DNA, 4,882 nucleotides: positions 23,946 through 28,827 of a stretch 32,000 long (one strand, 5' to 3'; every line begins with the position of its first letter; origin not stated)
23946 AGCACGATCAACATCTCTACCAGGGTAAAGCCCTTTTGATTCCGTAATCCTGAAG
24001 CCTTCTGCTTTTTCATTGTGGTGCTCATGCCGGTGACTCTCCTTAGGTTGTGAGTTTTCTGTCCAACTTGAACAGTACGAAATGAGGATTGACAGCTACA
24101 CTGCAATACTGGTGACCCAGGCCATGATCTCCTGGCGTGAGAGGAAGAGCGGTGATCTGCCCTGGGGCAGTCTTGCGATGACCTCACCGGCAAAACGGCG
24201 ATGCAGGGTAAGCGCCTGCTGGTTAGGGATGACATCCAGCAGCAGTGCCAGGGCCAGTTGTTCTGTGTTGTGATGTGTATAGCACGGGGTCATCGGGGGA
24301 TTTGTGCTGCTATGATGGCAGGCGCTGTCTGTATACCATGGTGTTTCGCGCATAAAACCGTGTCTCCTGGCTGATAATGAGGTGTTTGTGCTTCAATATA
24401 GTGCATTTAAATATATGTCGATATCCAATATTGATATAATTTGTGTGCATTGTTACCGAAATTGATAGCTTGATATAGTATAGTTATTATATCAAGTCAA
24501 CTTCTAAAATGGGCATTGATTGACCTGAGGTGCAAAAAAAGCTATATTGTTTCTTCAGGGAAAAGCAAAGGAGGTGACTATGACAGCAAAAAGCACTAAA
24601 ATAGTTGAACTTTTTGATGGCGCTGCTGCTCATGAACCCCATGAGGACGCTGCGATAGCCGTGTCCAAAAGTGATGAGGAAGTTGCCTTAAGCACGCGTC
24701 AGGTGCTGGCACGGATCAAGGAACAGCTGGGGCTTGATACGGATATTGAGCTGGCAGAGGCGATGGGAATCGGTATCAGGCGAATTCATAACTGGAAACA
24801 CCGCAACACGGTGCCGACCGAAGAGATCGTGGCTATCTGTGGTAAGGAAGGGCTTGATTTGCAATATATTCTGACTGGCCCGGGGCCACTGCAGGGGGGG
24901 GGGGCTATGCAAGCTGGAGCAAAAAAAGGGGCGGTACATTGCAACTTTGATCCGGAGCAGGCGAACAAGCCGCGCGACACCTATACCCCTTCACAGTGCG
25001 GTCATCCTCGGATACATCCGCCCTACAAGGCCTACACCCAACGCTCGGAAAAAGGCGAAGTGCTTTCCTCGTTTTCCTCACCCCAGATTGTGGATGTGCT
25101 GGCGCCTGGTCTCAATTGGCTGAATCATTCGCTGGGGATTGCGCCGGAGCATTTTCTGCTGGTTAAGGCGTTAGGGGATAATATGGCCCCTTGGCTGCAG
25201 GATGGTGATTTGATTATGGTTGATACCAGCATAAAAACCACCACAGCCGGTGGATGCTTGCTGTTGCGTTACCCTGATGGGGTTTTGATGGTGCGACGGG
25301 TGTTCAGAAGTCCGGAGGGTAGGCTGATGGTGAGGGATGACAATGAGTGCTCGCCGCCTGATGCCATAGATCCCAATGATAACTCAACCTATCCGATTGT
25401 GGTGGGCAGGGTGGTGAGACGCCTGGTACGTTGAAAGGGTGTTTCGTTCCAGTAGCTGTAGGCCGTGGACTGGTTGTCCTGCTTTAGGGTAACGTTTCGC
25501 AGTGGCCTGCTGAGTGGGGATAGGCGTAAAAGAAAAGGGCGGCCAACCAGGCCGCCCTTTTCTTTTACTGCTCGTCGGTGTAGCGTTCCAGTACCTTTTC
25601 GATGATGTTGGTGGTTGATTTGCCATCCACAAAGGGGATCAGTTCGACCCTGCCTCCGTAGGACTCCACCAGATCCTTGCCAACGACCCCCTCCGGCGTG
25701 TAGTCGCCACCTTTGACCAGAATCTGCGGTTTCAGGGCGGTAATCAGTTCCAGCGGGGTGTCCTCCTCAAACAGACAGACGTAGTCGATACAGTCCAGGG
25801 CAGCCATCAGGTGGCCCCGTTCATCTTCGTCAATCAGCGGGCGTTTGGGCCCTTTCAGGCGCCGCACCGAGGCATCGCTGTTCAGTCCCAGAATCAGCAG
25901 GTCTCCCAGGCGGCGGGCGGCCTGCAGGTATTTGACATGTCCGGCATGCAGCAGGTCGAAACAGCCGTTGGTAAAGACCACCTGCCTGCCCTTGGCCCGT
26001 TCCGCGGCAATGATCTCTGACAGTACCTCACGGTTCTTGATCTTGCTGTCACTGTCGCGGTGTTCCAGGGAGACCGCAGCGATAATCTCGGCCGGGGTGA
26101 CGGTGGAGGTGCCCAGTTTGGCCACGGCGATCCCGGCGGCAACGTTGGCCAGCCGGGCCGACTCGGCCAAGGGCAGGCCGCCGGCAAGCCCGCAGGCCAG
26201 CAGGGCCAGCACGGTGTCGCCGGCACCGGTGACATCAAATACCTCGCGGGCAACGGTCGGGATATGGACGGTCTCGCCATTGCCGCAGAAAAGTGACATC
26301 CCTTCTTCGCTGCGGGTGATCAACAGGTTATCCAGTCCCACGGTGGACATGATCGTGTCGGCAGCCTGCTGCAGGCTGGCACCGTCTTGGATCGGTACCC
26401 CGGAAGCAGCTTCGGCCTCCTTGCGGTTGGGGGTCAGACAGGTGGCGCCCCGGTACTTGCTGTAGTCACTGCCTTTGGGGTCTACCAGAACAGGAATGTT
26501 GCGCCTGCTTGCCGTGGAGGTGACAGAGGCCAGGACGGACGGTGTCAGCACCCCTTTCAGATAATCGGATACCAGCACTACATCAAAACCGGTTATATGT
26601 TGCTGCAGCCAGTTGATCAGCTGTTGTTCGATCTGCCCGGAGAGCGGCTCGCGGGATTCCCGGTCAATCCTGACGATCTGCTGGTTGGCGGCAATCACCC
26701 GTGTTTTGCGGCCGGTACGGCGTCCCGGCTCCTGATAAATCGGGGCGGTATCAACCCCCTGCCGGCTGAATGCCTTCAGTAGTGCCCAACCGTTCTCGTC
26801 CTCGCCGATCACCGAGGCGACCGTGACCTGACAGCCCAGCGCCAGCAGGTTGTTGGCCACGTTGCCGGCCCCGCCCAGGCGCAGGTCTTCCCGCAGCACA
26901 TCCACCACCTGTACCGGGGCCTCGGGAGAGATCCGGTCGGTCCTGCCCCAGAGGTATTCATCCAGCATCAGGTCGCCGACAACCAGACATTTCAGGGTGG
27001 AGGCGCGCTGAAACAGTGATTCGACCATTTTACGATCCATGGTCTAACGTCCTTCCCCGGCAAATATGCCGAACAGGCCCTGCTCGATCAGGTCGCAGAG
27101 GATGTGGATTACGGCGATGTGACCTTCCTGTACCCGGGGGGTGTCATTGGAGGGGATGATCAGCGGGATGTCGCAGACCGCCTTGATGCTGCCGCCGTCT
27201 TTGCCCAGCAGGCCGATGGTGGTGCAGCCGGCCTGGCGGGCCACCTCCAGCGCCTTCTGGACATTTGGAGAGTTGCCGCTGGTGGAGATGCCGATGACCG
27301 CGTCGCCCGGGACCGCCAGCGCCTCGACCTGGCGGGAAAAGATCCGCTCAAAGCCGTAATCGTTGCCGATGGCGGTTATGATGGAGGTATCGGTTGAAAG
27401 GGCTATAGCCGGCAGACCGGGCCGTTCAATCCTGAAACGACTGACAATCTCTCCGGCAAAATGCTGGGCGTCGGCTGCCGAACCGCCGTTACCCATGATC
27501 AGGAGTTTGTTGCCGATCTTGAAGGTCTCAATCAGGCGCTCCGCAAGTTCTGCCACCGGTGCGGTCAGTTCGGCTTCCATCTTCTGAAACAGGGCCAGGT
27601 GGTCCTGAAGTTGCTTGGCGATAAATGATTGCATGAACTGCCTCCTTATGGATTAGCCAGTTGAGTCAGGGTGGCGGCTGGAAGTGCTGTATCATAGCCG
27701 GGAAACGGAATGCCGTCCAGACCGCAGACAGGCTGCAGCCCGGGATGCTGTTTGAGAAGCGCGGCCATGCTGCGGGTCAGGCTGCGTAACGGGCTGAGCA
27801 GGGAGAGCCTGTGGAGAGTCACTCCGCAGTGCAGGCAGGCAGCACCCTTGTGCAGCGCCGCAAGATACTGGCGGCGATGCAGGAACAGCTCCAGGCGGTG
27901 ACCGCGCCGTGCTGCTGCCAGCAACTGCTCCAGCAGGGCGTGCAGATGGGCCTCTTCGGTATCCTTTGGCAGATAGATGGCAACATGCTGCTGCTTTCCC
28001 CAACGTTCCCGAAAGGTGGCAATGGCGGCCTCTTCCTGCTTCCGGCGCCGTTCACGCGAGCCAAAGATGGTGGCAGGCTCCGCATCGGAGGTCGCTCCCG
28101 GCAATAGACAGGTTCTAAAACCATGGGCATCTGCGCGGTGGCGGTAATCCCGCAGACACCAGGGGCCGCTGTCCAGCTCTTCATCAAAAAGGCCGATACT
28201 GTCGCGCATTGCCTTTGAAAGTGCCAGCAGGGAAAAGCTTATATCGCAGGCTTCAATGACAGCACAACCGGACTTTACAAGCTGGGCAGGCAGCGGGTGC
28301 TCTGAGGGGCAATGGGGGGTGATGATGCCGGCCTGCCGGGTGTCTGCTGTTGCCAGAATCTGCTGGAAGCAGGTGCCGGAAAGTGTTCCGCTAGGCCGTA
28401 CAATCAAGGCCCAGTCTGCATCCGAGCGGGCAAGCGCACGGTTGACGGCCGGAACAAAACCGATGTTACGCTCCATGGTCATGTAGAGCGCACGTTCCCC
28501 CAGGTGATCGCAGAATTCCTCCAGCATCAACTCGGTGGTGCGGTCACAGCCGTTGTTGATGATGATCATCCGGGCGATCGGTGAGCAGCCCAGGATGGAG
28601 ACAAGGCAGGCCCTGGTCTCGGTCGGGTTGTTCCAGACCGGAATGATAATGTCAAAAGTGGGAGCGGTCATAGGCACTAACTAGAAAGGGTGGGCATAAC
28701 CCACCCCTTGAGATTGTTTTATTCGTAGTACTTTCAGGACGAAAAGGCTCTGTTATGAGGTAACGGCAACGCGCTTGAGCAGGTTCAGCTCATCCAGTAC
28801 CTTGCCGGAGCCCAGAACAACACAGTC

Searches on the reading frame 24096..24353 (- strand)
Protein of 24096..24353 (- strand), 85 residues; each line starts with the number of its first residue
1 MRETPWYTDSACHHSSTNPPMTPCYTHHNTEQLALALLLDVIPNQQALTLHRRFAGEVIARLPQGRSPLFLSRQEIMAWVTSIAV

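Call 41: search_protein_families(library=pfam, proteins=[window:24096-24353:-], max_evalue=0.01)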
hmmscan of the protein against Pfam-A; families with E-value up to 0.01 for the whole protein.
window:24096-24353:- (85 aa): 1 family
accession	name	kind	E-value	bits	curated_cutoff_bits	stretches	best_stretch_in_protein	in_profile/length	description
PF19663.4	DUF6166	-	9.9e-09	35.6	27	1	24-81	37-92/93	Family of unknown function (DUF6166)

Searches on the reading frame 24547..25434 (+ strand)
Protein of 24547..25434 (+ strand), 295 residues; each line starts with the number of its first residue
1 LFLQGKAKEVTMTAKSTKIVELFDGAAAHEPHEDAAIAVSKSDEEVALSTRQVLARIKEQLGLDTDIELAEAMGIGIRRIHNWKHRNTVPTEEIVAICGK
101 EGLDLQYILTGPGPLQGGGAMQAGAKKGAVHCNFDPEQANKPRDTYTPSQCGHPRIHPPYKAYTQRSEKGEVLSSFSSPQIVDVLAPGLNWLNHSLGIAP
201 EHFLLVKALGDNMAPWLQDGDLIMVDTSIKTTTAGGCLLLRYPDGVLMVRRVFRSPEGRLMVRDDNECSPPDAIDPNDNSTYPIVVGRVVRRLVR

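Call 8: search_protein_families(library=pfam, proteins=[window:24547-25434:+], max_evalue=0.01)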
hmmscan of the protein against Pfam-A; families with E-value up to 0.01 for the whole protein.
window:24547-25434:+ (295 aa): 4 families
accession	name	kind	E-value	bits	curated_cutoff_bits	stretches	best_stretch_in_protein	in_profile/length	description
PF07022.19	Phage_CI_repr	-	2.1e-12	47.6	22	1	53-116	2-65/65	Bacteriophage CI repressor helix-turn-helix domain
PF00717.28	Peptidase_S24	-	1.4e-07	31.6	23.3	1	198-279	30-108/116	Peptidase S24-like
PF15943.11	YdaS_toxin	-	0.00071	19.8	30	1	68-97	13-43/65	Bacterial toxin YdaS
PF12844.13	HTH_19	-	0.0017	18.6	30.2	1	54-113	4-63/64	Helix-turn-helix domain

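Call 69: search_solved_structures(query=window:24580-25434:+, max_evalue=0.1, show_alignments=3)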
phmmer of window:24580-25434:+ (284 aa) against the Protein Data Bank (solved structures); distinct sequences matched with E-value up to 0.1: 4.
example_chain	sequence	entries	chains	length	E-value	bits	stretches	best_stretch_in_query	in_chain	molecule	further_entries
1umu_A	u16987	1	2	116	0.0017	21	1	182-269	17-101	UMUD'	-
1i4v_A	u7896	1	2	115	0.0018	20.9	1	182-268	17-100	UMUD' PROTEIN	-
1ay9_A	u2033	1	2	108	0.002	20.8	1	185-268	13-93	UMUD PROTEIN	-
8gmt_B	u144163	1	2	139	0.0061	19.2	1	181-268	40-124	DNA polymerase V subunit UmuD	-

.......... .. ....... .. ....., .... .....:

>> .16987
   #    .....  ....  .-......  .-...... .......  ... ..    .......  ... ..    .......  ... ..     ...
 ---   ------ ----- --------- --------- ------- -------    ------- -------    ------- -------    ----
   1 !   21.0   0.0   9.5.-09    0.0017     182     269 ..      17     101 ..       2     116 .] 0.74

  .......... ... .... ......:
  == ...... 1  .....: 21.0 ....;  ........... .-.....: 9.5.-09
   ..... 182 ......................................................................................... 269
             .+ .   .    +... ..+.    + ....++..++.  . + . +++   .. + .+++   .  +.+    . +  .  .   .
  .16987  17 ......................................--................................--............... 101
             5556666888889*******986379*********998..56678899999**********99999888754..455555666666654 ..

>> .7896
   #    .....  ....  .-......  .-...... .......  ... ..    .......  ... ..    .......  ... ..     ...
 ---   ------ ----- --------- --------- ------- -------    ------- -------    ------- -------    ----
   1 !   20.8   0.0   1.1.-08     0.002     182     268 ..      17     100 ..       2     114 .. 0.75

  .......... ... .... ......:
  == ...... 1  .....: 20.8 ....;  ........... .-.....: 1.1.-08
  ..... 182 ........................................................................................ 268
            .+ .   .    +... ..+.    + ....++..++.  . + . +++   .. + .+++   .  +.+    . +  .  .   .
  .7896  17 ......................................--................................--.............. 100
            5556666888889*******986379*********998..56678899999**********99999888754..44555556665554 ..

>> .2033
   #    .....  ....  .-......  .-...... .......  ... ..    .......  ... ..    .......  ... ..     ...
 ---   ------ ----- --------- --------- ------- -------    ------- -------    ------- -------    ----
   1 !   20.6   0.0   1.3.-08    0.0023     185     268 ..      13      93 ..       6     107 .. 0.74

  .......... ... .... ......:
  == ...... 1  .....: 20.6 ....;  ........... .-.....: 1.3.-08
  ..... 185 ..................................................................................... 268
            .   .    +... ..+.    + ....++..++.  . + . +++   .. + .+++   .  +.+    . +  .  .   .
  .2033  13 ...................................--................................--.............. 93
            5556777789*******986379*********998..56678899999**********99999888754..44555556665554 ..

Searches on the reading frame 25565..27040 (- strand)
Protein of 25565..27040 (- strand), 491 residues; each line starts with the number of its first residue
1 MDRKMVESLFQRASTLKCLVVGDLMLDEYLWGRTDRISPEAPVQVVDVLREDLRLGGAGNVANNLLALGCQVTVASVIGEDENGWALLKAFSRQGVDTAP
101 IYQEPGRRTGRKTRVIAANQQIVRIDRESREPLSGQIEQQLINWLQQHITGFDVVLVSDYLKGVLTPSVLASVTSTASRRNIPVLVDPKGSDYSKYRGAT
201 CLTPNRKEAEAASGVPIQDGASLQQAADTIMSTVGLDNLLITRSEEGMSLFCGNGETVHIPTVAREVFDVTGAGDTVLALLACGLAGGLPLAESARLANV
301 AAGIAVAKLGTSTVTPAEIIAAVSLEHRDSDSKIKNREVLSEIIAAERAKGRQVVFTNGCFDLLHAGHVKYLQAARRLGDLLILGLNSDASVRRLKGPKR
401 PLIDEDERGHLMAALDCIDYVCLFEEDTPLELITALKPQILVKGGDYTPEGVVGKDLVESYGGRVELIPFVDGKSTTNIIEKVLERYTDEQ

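Call 8: search_protein_families(library=pfam, proteins=[window:25565-27040:-], max_evalue=0.01)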
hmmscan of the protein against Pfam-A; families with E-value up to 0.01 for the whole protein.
window:25565-27040:- (491 aa): 4 families
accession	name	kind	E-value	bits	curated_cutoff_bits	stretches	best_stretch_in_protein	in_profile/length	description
PF00294.29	PfkB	-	2e-46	159.2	25.8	1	17-316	3-300/302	pfkB family carbohydrate kinase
PF01467.32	CTP_transf_like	-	3.8e-17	63.2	21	1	356-450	1-93/133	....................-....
PF08543.17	Phos_pyr_kin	-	3.3e-08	33.7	27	1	198-299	119-225/246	Phosphomethylpyrimidine kinase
PF25270.1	Khk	-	0.003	17.3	35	1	201-306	243-347/365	Prokaryotic ketohexokinase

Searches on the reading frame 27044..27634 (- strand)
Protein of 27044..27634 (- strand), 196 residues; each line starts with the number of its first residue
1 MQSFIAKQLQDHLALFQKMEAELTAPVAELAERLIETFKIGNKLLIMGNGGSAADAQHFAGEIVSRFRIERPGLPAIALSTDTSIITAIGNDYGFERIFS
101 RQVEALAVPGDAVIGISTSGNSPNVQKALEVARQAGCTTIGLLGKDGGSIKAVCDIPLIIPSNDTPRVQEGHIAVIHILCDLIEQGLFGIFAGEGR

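Call 8: search_protein_families(library=pfam, proteins=[window:27044-27634:-], max_evalue=0.01)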
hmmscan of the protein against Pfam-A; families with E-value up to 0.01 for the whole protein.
window:27044-27634:- (196 aa): 2 families
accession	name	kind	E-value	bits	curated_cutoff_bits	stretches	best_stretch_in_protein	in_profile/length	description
PF13580.11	SIS_2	-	1.2e-26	93.9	27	1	13-144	7-138/138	SIS domain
PF01380.27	SIS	-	2.2e-06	28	25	1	102-165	46-109/131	SIS domain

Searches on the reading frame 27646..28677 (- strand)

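Call 8: search_protein_families(library=pfam, proteins=[window:27646-28677:-], max_evalue=0.01)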
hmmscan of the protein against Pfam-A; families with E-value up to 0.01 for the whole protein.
window:27646-28677:- (343 aa): 2 families
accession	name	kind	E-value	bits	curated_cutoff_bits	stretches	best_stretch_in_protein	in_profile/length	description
PF00535.33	Glycos_transf_2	-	2.5e-08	34.5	23.3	1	10-113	2-105/168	Glycosyl transferase family 2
PF13641.12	Glyco_tranf_2_3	-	1e-05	26.1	27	1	6-124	1-123/230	Glycosyltransferase like family 2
